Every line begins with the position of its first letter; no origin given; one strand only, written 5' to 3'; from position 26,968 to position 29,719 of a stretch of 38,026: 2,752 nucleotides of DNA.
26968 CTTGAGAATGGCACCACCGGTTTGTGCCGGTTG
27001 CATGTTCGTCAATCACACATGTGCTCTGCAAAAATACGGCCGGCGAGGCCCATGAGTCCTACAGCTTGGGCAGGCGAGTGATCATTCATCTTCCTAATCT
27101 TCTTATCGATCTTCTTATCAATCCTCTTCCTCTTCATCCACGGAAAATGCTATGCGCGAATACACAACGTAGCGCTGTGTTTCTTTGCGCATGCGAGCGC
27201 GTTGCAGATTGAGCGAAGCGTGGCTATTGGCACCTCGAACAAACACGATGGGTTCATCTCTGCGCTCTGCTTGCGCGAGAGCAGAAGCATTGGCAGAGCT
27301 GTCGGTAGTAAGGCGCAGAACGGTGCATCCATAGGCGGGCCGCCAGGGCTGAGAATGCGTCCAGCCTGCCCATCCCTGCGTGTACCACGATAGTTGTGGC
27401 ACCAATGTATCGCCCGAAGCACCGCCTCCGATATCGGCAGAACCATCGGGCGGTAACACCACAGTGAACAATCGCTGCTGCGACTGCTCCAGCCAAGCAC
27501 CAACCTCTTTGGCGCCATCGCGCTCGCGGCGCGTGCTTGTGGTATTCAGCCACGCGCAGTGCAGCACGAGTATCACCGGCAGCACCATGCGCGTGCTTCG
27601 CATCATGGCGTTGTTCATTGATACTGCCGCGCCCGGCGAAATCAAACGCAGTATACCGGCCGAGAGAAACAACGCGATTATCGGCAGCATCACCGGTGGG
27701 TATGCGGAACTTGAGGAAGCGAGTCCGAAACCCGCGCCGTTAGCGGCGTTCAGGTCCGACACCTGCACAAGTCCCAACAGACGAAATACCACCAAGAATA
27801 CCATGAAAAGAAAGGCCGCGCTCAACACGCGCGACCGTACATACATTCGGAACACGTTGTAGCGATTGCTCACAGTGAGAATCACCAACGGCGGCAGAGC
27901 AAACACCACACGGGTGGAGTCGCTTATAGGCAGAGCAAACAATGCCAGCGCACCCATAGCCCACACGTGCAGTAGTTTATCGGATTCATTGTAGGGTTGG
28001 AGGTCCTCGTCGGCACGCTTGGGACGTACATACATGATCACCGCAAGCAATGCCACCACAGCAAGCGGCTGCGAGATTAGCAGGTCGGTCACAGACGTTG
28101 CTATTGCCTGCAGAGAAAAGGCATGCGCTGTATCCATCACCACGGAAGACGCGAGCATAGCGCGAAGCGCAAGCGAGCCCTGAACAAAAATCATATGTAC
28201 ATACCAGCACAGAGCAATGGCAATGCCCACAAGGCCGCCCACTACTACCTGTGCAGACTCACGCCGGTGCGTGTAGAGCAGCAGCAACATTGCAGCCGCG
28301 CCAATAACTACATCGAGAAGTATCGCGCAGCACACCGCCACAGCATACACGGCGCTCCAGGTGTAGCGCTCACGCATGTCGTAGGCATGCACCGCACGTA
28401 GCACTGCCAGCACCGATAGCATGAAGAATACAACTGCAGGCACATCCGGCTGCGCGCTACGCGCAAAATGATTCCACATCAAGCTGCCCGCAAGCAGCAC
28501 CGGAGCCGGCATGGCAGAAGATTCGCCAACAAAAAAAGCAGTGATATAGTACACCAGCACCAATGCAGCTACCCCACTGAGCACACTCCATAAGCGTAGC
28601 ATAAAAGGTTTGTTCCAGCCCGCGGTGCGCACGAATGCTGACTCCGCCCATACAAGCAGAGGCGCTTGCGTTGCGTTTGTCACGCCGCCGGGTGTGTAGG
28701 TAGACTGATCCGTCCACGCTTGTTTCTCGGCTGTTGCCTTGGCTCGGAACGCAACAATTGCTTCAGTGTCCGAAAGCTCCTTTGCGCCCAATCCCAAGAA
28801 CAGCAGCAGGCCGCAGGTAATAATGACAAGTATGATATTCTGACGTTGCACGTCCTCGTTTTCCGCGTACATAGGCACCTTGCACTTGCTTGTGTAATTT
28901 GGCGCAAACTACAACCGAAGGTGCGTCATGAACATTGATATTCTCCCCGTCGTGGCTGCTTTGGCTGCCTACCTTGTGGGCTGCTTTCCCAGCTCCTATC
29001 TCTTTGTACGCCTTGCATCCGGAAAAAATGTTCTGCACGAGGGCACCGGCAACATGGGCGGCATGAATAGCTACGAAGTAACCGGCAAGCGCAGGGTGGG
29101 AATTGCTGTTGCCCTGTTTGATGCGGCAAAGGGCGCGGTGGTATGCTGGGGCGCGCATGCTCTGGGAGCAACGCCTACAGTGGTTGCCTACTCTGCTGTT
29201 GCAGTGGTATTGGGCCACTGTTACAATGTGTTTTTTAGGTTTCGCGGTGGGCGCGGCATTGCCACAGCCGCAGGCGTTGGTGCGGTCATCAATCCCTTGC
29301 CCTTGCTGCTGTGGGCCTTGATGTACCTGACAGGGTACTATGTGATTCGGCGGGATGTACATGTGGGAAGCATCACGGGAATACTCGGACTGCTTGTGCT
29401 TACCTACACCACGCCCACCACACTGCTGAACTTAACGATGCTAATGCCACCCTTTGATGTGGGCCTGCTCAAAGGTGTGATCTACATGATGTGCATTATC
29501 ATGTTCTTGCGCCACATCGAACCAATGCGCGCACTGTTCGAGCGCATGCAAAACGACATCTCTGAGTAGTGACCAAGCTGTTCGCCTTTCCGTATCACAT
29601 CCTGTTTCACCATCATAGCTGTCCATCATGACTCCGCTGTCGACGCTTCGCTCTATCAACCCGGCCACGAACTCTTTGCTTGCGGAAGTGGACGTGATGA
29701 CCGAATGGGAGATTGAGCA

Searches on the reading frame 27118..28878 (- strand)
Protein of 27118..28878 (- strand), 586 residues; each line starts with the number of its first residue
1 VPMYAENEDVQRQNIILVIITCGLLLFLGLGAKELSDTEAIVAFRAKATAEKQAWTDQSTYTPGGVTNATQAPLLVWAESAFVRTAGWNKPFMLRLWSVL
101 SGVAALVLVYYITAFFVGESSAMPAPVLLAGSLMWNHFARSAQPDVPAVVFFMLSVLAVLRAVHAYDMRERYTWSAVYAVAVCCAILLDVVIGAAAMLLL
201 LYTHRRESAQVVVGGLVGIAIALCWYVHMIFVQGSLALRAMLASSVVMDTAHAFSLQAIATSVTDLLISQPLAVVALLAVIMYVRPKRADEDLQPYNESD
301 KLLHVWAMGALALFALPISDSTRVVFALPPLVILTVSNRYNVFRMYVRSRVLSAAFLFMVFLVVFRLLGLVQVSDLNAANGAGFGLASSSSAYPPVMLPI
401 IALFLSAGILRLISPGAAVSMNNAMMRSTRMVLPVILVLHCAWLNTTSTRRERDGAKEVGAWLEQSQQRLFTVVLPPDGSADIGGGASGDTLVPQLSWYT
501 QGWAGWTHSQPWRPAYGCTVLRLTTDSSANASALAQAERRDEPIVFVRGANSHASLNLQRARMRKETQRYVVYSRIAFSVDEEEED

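Call 70: search_protein_families(library=pfam, proteins=[window:27118-28878:-], max_evalue=0.00001)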
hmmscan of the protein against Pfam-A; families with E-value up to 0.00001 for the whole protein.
window:27118-28878:- (586 aa): 1 family
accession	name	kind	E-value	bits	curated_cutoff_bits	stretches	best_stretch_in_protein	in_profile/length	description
PF13231.12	PMT_2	-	8.9e-08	32.9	26.1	1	71-224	2-152/160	Dolichyl-phosphate-mannose-protein mannosyltransferase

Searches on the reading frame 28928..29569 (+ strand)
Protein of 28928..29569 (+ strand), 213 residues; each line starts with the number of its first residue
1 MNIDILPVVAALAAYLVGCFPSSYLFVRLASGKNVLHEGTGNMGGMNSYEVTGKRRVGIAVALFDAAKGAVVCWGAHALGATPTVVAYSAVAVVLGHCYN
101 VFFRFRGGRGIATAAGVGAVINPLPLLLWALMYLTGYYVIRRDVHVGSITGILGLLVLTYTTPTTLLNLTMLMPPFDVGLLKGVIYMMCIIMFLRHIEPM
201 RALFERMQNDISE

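Call 70: search_protein_families(library=pfam, proteins=[window:28928-29569:+], max_evalue=0.00001)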
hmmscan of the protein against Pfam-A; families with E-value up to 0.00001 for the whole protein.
window:28928-29569:+ (213 aa): 1 family
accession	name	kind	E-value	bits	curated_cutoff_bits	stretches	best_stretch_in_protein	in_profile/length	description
PF02660.20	G3P_acyltransf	-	6.3e-31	108.1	24.1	1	13-201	1-162/164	Glycerol-3-phosphate acyltransferase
